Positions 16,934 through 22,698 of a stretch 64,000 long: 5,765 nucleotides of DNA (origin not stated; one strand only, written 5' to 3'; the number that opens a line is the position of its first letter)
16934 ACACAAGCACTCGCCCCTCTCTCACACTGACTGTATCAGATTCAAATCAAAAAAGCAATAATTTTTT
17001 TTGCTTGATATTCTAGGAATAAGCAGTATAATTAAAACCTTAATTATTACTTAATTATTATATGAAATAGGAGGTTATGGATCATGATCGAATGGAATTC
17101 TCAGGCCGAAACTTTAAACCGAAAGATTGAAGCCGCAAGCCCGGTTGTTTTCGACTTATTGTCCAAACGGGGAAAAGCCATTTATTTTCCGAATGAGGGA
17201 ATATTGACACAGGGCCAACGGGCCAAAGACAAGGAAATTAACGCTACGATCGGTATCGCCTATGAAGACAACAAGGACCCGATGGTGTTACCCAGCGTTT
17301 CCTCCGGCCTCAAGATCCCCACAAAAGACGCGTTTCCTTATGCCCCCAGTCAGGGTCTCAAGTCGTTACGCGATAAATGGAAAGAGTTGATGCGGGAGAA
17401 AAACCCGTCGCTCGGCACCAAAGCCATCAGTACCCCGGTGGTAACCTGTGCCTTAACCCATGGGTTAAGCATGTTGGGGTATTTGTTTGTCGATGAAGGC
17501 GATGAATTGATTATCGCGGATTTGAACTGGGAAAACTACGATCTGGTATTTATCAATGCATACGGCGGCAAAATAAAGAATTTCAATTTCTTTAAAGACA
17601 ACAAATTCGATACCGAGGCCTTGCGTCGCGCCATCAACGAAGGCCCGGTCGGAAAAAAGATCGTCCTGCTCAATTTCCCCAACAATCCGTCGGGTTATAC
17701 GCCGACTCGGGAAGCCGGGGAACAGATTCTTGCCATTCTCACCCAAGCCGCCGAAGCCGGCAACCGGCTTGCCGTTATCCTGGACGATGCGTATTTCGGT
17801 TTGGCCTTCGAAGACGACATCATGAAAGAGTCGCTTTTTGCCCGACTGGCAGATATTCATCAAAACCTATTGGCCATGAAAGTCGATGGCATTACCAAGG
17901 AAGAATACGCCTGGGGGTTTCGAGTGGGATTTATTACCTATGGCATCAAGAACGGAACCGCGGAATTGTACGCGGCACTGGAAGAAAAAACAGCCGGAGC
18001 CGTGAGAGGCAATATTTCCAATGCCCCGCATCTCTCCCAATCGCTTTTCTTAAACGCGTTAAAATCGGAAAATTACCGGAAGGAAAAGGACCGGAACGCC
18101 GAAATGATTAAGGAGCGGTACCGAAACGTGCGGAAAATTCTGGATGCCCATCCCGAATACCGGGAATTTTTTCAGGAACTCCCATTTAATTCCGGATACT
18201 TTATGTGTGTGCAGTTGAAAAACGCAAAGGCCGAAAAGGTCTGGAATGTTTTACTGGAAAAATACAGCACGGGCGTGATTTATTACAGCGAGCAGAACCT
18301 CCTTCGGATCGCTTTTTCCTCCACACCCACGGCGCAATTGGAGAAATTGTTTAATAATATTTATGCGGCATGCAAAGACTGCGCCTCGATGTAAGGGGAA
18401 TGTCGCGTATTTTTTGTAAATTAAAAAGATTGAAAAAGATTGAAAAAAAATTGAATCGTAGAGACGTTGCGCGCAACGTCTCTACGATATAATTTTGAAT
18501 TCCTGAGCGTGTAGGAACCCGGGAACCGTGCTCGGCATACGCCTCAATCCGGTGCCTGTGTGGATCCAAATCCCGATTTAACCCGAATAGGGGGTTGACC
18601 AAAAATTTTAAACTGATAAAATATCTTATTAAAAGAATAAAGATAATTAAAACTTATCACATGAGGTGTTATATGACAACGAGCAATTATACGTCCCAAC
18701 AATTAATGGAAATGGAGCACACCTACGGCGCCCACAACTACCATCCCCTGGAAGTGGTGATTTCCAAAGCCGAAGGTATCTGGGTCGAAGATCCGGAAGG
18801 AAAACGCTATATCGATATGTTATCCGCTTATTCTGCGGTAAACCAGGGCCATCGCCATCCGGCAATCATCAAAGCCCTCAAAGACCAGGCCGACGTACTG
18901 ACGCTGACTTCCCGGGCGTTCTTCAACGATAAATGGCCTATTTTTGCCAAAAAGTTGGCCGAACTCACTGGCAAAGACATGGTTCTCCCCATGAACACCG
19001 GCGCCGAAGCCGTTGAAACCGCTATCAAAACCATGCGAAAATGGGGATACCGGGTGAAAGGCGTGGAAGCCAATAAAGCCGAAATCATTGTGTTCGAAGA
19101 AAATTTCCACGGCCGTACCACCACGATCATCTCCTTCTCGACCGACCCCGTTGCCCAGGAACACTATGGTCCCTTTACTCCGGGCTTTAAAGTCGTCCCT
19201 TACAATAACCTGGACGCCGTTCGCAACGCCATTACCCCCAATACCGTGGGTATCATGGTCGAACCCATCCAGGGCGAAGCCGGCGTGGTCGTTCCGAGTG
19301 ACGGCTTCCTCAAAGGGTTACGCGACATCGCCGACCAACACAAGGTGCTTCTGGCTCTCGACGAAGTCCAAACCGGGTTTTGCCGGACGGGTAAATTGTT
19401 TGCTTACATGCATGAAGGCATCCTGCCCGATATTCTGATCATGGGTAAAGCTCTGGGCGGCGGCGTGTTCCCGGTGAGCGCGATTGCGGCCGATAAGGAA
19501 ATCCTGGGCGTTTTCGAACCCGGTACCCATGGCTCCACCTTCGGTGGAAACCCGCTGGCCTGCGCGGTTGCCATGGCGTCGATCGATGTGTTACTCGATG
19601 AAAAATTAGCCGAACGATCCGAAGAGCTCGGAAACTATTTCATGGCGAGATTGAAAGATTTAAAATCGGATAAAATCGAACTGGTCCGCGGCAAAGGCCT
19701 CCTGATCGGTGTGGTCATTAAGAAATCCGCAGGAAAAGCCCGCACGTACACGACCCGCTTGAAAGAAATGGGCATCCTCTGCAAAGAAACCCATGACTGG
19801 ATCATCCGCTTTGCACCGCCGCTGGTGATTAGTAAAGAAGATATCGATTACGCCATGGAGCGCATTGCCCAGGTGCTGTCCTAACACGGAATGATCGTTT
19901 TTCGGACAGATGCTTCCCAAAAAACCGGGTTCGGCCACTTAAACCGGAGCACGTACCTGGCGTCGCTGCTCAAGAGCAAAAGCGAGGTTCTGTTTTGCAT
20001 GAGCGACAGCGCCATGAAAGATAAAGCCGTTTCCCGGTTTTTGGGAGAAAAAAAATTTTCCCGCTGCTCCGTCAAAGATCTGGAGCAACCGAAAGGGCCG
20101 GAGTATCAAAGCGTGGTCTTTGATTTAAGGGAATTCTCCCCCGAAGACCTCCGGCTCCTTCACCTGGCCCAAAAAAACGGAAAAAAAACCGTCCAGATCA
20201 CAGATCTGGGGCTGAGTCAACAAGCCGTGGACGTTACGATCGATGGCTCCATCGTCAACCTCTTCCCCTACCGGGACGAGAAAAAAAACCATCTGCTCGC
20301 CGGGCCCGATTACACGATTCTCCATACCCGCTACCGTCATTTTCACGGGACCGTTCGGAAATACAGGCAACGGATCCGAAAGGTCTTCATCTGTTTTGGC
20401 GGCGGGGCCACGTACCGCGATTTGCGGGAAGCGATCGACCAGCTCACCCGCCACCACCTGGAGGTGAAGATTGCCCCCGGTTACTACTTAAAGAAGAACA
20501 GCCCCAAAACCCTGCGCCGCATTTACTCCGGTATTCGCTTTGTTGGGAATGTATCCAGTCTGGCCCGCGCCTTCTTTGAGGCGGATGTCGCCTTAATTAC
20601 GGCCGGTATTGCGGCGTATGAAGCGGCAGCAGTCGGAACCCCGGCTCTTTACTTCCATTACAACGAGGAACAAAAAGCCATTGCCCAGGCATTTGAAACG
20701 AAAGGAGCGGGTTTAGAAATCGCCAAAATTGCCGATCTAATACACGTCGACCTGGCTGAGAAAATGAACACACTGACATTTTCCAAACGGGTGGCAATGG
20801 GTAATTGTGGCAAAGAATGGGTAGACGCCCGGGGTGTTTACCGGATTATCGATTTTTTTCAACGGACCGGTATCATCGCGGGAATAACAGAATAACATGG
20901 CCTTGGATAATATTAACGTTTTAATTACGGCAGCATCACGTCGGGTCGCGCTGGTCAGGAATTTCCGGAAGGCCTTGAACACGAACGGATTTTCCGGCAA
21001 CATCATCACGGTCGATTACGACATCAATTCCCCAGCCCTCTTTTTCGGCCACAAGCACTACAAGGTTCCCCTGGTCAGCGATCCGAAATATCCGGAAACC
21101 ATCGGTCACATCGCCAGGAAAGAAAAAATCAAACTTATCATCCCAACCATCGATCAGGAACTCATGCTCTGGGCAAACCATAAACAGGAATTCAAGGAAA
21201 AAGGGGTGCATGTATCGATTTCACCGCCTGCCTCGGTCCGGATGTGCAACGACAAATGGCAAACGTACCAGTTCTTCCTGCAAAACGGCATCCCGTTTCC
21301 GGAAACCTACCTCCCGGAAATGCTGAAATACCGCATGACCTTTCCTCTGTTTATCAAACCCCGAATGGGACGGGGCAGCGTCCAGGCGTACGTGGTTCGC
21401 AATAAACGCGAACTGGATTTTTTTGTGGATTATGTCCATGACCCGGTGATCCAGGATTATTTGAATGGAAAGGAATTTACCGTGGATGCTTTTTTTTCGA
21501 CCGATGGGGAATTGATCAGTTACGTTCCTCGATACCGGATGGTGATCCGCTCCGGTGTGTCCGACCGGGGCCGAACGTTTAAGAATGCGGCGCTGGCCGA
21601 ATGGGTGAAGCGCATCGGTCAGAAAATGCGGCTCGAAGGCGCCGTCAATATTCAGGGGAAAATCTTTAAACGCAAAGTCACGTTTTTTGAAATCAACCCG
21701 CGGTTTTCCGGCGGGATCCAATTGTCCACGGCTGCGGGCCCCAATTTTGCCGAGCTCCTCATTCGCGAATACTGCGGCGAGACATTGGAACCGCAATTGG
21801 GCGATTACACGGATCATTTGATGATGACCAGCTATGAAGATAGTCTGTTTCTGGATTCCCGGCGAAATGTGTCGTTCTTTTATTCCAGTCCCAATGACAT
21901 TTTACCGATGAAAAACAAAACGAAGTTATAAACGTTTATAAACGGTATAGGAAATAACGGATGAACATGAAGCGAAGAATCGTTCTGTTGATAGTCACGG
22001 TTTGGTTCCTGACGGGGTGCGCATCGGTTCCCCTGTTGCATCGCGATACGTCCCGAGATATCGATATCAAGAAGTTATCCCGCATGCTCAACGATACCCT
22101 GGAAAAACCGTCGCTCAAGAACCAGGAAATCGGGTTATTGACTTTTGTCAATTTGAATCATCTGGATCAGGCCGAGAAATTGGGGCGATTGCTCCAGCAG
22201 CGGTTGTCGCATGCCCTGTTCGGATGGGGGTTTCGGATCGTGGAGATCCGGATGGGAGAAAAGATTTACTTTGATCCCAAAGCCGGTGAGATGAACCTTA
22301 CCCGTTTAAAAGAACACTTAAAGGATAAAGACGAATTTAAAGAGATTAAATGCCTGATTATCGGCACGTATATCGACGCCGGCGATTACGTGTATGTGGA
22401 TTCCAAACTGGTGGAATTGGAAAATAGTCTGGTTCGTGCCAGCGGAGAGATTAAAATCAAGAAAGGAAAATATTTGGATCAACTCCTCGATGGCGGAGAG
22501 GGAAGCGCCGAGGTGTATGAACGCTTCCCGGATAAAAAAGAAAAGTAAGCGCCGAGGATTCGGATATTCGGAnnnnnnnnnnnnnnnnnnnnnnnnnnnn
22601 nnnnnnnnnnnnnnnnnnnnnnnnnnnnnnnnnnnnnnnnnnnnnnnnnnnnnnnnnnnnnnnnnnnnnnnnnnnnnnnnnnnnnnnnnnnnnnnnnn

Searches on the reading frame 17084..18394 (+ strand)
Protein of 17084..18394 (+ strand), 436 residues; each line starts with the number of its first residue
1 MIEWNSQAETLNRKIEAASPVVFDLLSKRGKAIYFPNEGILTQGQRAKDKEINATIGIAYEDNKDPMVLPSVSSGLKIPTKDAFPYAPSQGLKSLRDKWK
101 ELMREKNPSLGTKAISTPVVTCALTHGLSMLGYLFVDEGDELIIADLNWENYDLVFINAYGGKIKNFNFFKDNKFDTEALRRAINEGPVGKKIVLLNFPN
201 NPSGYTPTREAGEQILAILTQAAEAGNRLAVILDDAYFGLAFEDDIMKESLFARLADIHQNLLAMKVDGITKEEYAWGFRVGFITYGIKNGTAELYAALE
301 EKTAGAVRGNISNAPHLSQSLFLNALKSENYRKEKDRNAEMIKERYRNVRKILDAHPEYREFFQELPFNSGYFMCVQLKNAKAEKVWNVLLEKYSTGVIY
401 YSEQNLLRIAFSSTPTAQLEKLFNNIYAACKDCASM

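Call 94: search_protein_families(library=pfam, proteins=[window:17084-18394:+], max_evalue=0.00001)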
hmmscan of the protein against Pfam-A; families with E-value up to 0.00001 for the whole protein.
window:17084-18394:+ (436 aa): 1 family
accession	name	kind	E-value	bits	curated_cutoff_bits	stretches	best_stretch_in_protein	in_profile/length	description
PF00155.27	Aminotran_1_2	-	7.1e-32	111.4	19.7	1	83-425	35-360/361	Aminotransferase class I and II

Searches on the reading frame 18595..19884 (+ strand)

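Call 95: search_protein_families(library=pfam, proteins=[window:18595-19884:+], max_evalue=0.00001)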
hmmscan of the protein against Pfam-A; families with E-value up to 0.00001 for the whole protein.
window:18595-19884:+ (429 aa): 1 family
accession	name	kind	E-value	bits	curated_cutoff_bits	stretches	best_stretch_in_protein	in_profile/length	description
PF00202.27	Aminotran_3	-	2.4e-129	432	30.5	1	44-428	1-403/403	Aminotransferase class-III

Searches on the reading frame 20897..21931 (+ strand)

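Call 95: search_protein_families(library=pfam, proteins=[window:20897-21931:+], max_evalue=0.00001)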
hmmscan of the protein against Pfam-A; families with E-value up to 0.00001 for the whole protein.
window:20897-21931:+ (344 aa): 4 families
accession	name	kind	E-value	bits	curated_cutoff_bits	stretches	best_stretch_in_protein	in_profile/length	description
PF21360.3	PylC-like_N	-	3.6e-24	85.2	27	1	8-106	1-95/96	PylC-like, N-terminal domain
PF15632.11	ATPgrasp_Ter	-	5.9e-23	81.5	29.1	1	184-295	6-111/131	ATP-grasp in the biosynthetic pathway with Ter operon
PF02655.19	ATP-grasp_3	-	2.5e-15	57.4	23.2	1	117-272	1-159/160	ATP-grasp domain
PF13535.11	ATP-grasp_4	-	1.2e-07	32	27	0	184-274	56-156/160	ATP-grasp domain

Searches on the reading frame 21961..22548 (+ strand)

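Call 95: search_protein_families(library=pfam, proteins=[window:21961-22548:+], max_evalue=0.00001)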
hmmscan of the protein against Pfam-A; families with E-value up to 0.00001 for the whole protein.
window:21961-22548:+ (195 aa): 1 family
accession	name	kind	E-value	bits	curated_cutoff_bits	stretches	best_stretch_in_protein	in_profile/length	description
PF17680.6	FlgO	-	1.9e-20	73.5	22.6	1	38-168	2-127/130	FlgO protein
